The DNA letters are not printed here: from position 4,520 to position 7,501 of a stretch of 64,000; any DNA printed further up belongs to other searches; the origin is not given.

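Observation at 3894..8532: cobB (sirtuin) and pat (protein acetyltransferase) are adjacent and probably co-transcribed, followed by a Memo-like secreted protein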

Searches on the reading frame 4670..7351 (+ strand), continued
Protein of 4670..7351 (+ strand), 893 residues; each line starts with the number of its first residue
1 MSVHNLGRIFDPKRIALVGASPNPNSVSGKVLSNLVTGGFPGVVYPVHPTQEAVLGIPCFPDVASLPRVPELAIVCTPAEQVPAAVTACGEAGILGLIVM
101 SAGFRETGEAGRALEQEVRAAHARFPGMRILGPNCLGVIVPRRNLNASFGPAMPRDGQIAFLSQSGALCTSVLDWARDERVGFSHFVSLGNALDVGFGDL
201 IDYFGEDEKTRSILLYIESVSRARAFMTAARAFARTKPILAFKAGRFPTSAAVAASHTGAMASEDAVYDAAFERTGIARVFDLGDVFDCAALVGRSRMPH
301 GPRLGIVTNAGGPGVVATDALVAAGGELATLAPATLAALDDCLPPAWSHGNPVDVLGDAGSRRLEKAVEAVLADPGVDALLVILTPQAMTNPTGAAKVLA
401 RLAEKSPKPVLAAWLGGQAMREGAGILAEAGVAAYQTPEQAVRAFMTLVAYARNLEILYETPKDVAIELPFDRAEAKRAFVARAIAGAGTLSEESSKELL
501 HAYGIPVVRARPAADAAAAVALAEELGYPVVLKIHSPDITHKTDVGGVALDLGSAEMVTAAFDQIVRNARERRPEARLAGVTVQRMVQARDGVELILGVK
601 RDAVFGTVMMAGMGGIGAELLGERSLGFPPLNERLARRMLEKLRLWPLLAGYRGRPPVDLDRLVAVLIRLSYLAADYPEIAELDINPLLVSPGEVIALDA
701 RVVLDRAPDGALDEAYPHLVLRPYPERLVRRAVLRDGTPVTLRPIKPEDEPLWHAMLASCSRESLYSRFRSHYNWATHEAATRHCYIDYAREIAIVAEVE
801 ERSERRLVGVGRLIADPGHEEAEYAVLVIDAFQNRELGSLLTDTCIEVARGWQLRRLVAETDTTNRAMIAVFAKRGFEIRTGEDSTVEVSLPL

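Call 20: find_related_loci(query=A1, collection=genome_contigs, flank=10000)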
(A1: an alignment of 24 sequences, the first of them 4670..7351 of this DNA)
Query A1 (893 aa) in genome_contigs; peptide patterns used: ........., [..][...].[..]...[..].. (x = any residue, [..] = any of these).
600 stretches matched a pattern (row limit reached: there are more); 563 encode a relative of the query (tblastn E <= 1e-3); the best 80 are kept; 80 distinct loci.
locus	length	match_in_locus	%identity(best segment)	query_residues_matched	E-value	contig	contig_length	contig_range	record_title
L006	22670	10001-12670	71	1-890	0e+0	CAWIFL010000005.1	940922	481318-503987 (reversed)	MAG: uncultured Gemmatimonadales bacterium isolate MFD03726.bin.1.195 genome assembly, contig: contig_34194, whole genom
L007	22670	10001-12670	68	1-889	0e+0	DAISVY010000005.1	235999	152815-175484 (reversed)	MAG TPA_asm: Candidatus Zixiibacteriota bacterium isolate CTOTU1804 NODE_6_length_235999_cov_17.073534, whole genome sho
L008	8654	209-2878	66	1-889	0e+0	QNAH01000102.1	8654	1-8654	MAG: Candidatus Zixiibacteriota bacterium isolate B117_G9 B117_Guay9_scaffold_11472, whole genome shotgun sequence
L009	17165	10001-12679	67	2-893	0e+0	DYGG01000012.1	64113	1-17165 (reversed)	MAG TPA_asm: Ignavibacterium sp. isolate BE2012_50_10 Afr_mines_BE2012_261_length_64113_cov_4_436792, whole genome shotg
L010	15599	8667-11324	64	1-886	0e+0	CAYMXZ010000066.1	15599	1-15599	MAG TPA_asm: uncultured Caldithrix sp. isolate binchicken_co107_282 genome assembly, contig: NODE_9025_length_15599_cov_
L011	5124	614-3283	64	1-889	0e+0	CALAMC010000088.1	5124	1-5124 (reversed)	MAG TPA_asm: uncultured candidate division Zixibacteria bacterium isolate SRR6007446_bin.66_CONCOCT_v1.1_MAG genome asse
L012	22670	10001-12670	63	1-889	0e+0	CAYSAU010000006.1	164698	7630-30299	MAG TPA_asm: uncultured Prolixibacteraceae bacterium isolate SRP278314_co2_362 genome assembly, contig: NODE_144_length_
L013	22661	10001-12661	65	3-889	0e+0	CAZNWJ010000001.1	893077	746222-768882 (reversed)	MAG TPA_asm: uncultured Ignavibacteria bacterium isolate binchicken_co16_17 genome assembly, contig: NODE_1_length_89307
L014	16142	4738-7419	64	1-893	0e+0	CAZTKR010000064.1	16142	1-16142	MAG TPA_asm: uncultured bacterium isolate binchicken_co334_18 genome assembly, contig: NODE_6293_length_16142_cov_5.9372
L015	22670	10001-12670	62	1-889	0e+0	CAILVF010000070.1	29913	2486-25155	MAG: uncultured Bacteroidales bacterium isolate D14_bin-1408 genome assembly, contig: bin-1408:70/93, whole genome shotg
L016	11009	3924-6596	63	1-890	0e+0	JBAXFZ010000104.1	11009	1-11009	MAG: Bacteroidota bacterium isolate ELA284 MAG284_104, whole genome shotgun sequence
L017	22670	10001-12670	62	1-889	0e+0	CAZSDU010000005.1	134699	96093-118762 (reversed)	MAG TPA_asm: uncultured Prolixibacteraceae bacterium isolate SRP278314_co1_191 genome assembly, contig: NODE_123_length_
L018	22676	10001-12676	67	1-891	0e+0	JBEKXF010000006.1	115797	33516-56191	MAG: Candidatus Aminicenantales bacterium isolate SPRUCE 645 SPRUCE_645_6, whole genome shotgun sequence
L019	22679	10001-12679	66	1-893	0e+0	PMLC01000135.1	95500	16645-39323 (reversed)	MAG: Acidobacteria bacterium isolate fen_297 73.20120600_E1D.18_contig_1002, whole genome shotgun sequence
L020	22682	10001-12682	62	1-893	0e+0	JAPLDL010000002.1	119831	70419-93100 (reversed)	MAG: Bacteroidetes bacterium isolate LacPavin_0419_WC90_MAG_45_16 LacPavin_0419_WC90_scaffold_496772, whole genome shotg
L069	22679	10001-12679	58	1-893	0e+0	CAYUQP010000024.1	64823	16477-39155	MAG TPA_asm: uncultured Bacteroidales bacterium isolate binchicken_co115_320 genome assembly, contig: NODE_841_length_64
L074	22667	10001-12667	58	1-889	0e+0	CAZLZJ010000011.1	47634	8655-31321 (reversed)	MAG TPA_asm: uncultured Prolixibacteraceae bacterium isolate binchicken_co39_560 genome assembly, contig: NODE_1704_leng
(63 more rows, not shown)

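Call 22: find_encoding_contigs(protein=P0122, flank=8000, max_places=2)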
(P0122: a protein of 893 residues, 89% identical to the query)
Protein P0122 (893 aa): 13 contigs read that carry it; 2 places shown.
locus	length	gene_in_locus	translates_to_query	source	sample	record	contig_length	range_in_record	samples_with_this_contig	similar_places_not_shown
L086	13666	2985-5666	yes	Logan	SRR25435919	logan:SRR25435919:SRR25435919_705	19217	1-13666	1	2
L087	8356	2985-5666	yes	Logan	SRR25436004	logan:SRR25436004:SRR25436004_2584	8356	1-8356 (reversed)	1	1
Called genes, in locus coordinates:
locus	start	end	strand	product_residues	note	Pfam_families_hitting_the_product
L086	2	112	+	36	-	?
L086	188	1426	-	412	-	-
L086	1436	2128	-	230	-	PF02230:Abhydrolase_2 (weak), PF00561:Abhydrolase_1 (weak)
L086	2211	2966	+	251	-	PF02146:SIR2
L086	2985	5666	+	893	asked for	PF02629:CoA_binding, PF13380:CoA_binding_2, PF13607:Succ_CoA_lig, PF19045:Ligase_CoA_2, PF13549:ATP-grasp_5, PF13302:Acetyltransf_3, PF00583:Acetyltransf_1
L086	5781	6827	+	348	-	-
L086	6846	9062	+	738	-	PF04879:Molybdop_Fe4S4, PF00384:Molybdopterin, PF01568:Molydop_binding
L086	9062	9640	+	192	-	PF25160:LdpA_Fe-S-bd (faint), PF13484:Fer4_16 (faint), PF00037:Fer4 (faint), PF12797:Fer4_2 (weak), PF13237:Fer4_10 (weak), PF13247:Fer4_11, PF12838:Fer4_7, PF13187:Fer4_9 (weak), +1 more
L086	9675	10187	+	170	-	PF00355:Rieske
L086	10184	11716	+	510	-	PF20540:DUF6755, PF07690:MFS_1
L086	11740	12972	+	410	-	PF04282:DUF438, PF01814:Hemerythrin, PF13596:PAS_10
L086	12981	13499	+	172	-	PF08984:DUF1858, PF10006:DUF2249 (weak)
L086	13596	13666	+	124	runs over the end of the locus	-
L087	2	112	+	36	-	?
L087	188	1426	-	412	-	-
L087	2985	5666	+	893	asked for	PF02629:CoA_binding, PF13380:CoA_binding_2, PF13607:Succ_CoA_lig, PF19045:Ligase_CoA_2, PF13549:ATP-grasp_5, PF13302:Acetyltransf_3, PF00583:Acetyltransf_1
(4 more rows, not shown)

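Call 23: find_encoding_contigs(protein=P0132, flank=8000, max_places=1)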
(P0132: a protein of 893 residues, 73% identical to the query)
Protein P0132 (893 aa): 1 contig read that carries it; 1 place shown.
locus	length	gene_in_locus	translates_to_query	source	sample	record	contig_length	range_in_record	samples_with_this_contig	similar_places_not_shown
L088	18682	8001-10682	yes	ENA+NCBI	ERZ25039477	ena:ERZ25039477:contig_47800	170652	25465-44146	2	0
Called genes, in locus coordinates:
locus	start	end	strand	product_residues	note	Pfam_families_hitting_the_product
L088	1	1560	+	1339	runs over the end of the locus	PF03704:BTAD (weak), PF13191:AAA_16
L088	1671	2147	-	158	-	PF12973:Cupin_7 (weak), PF14499:DUF4437 (weak), PF07883:Cupin_2 (weak)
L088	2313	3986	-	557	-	PF00196:GerE, PF13384:HTH_23 (weak)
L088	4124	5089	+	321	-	-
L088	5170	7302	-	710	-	PF20256:MoCoBD_2, PF01315:Ald_Xan_dh_C (faint), PF02738:MoCoBD_1, PF20256:MoCoBD_2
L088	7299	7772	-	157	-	PF00111:Fer2, PF13085:Fer2_3 (weak), PF01799:Fer2_2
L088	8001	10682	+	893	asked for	PF02629:CoA_binding, PF13380:CoA_binding_2, PF13607:Succ_CoA_lig, PF19045:Ligase_CoA_2, PF13549:ATP-grasp_5, PF13302:Acetyltransf_3 (weak), PF00583:Acetyltransf_1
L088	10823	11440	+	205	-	PF00440:TetR_N, PF17932:TetR_C_24, PF17935:TetR_C_27 (weak)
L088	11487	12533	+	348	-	PF08240:ADH_N, PF00107:ADH_zinc_N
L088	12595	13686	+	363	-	PF00378:ECH_1, PF16113:ECH_2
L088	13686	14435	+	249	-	PF00106:adh_short, PF08659:KR, PF13561:adh_short_C2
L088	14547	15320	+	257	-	PF00378:ECH_1, PF16113:ECH_2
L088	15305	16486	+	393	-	PF06050:HGD-D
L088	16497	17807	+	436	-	PF06050:HGD-D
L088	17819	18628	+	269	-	PF01869:BcrAD_BadFG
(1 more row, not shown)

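Call 24: find_encoding_contigs(protein=P0135, flank=8000, max_places=1)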
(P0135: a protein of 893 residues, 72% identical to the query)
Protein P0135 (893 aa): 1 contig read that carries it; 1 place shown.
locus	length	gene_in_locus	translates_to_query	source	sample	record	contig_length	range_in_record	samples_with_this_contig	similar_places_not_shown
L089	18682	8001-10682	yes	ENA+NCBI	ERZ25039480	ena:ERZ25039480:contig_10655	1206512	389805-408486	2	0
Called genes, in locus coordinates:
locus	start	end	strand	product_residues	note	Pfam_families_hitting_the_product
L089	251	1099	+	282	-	-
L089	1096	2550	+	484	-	-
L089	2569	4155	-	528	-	PF00069:Pkinase, PF07714:PK_Tyr_Ser-Thr, PF01636:APH (faint)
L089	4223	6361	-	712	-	PF20256:MoCoBD_2, PF01315:Ald_Xan_dh_C (faint), PF02738:MoCoBD_1, PF20256:MoCoBD_2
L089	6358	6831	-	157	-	PF00111:Fer2, PF01799:Fer2_2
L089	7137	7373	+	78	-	-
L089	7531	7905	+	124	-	PF15731:MqsA_antitoxin, PF13560:HTH_31, PF01381:HTH_3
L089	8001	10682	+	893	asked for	PF02629:CoA_binding, PF13380:CoA_binding_2, PF13607:Succ_CoA_lig, PF19045:Ligase_CoA_2, PF13549:ATP-grasp_5, PF13302:Acetyltransf_3 (weak), PF00583:Acetyltransf_1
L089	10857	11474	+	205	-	PF00440:TetR_N, PF17932:TetR_C_24, PF17935:TetR_C_27 (weak)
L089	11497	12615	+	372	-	PF08240:ADH_N, PF00107:ADH_zinc_N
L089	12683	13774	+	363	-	PF00378:ECH_1, PF16113:ECH_2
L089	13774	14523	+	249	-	PF00106:adh_short, PF08659:KR, PF01370:Epimerase (faint), PF13561:adh_short_C2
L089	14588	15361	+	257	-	PF00378:ECH_1, PF16113:ECH_2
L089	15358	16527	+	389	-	PF06050:HGD-D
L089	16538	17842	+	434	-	PF06050:HGD-D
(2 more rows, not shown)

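Call 54: find_encoding_contigs(protein=P0215, flank=6000, max_places=1)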
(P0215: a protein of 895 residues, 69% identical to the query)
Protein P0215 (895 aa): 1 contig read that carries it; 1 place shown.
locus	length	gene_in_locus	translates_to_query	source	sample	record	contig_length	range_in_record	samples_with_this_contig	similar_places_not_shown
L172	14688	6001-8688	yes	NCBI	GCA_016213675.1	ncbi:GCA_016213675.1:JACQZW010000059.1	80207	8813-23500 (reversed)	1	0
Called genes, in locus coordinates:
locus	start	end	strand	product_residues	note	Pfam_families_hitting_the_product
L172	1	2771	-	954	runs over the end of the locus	-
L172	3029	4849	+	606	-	-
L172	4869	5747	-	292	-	PF00892:EamA, PF03151:TPT (faint), PF00892:EamA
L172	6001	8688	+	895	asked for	PF02629:CoA_binding, PF13380:CoA_binding_2, PF00549:Ligase_CoA (faint), PF13607:Succ_CoA_lig, PF19045:Ligase_CoA_2, PF13549:ATP-grasp_5, PF13302:Acetyltransf_3, PF00583:Acetyltransf_1, +1 more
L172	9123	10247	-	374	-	PF18845:baeRF_family3 (faint), PF18854:baeRF_family10, PF18844:baeRF_family2 (weak)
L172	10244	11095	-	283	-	PF00588:SpoU_methylase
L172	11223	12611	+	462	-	-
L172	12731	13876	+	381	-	PF01612:DNA_pol_A_exo1, PF00570:HRDC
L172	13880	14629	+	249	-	PF11967:RecO_N, PF02565:RecO_C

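Call 67: search_protein_families(library=ncbifam, proteins=[L069:5300-7213:+, L074:8451-9782:+, L074:12738-13484:+], max_evalue=1e-10)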
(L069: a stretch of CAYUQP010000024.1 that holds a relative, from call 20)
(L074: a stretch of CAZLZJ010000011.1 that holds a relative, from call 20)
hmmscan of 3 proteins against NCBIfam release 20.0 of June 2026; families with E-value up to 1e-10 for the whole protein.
L069:5300-7213:+ (637 aa): 91 families (the best 25 are shown)
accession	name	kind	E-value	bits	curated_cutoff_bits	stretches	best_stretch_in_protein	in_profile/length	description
NF001208.0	PRK00174.1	subfamily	1.6e-292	971.7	657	1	9-631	27-645/649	acetate--CoA ligase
TIGR02188.1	Ac_CoA_lig_AcsA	equivalog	2e-289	961.2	724.95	1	7-628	3-627/629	acetate--CoA ligase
NF007815.0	PRK10524.1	equivalog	1.2e-178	595.6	955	1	11-627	4-623/629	propionate--CoA ligase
TIGR02316.1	propion_prpE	equivalog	2.1e-164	548.6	827.4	1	11-629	3-624/628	propionate--CoA ligase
NF003313.0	PRK04319.1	equivalog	3.1e-137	458.2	729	1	36-618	19-572/574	acetate--CoA ligase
NF002937.0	PRK03584.1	subfamily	5.5e-98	328.8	639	1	5-630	32-651/657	acetoacetate--CoA ligase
NF047394.1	AcylCoAsynMbcS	equivalog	7.4e-76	255.8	850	1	60-603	12-518/525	acyl-CoA synthetase MbcS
TIGR01217.1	ac_ac_CoA_syn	equivalog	7.6e-76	255.6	520.9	1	7-608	33-627/652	acetoacetate--CoA ligase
NF004837.0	PRK06187.1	subfamily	4.2e-71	239.8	476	1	65-603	12-520/531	long-chain-fatty-acid--CoA ligase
TIGR02262.1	benz_CoA_lig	subfamily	1.2e-56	192.5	375.25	1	61-603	4-507/508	benzoate-CoA ligase family protein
NF005714.0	PRK07529.1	subfamily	4.4e-55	187.2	632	1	65-603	34-574/640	acyl-CoA synthetase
NF006181.0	PRK08314.1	subfamily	1.2e-50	172.4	705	1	92-603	48-552/563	long-chain-fatty-acid--CoA ligase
NF006182.0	PRK08316.1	subfamily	5.4e-50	170.3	663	1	66-603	16-515/523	fatty acyl-CoA synthetase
TIGR03208.1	cyc_hxne_CoA_lg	equivalog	2.8e-49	168.3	792.3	1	65-602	26-537/538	cyclohexanecarboxylate-CoA ligase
NF004822.0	PRK06178.1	equivalog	5.3e-49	167.3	782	1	92-603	61-565/571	acyl-CoA synthetase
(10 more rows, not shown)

L074:8451-9782:+ (443 aa): 3 families
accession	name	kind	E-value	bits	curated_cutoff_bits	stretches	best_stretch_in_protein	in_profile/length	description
NF049980.1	SfMCT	equivalog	1.4e-95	320.1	320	1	9-409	1-366/378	L-lactate MFS transporter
TIGR00890.1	2A0111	subfamily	1.7e-55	188.5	374.85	1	9-405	2-355/377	oxalate/formate antiport family MFS transporter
TIGR04259.1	oxa_formateAnti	equivalog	5.8e-42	144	335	1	9-434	1-387/405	oxalate/formate MFS antiporter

L074:12738-13484:+ (248 aa): 7 families
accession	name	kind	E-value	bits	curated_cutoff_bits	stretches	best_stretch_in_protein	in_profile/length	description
NF040867.1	prot_deacyl_CobB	equivalog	1.5e-79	266.7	320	1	9-245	2-241/242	NAD-dependent protein deacetylase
NF001753.0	PRK00481.1-3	subfamily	4.5e-75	251.9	243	1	7-246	3-247/252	NAD-dependent protein deacylase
NF010736.0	PRK14138.1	equivalog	4.1e-57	193.2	395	1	9-242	3-237/244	NAD-dependent deacetylase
NF001754.0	PRK00481.1-4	equivalog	6.4e-56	189.2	252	1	5-244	3-242/244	NAD-dependent protein deacylase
NF001752.0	PRK00481.1-1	equivalog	5.6e-52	176.7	221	1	5-241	2-238/242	NAD-dependent protein deacylase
NF003738.0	PRK05333.1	equivalog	1.2e-40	139.3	305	2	11-136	20-145/295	NAD-dependent protein deacetylase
NF001755.0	PRK00481.1-5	equivalog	1.5e-29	102.8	318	1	17-226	40-250/278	Sir2 family NAD+-dependent deacetylase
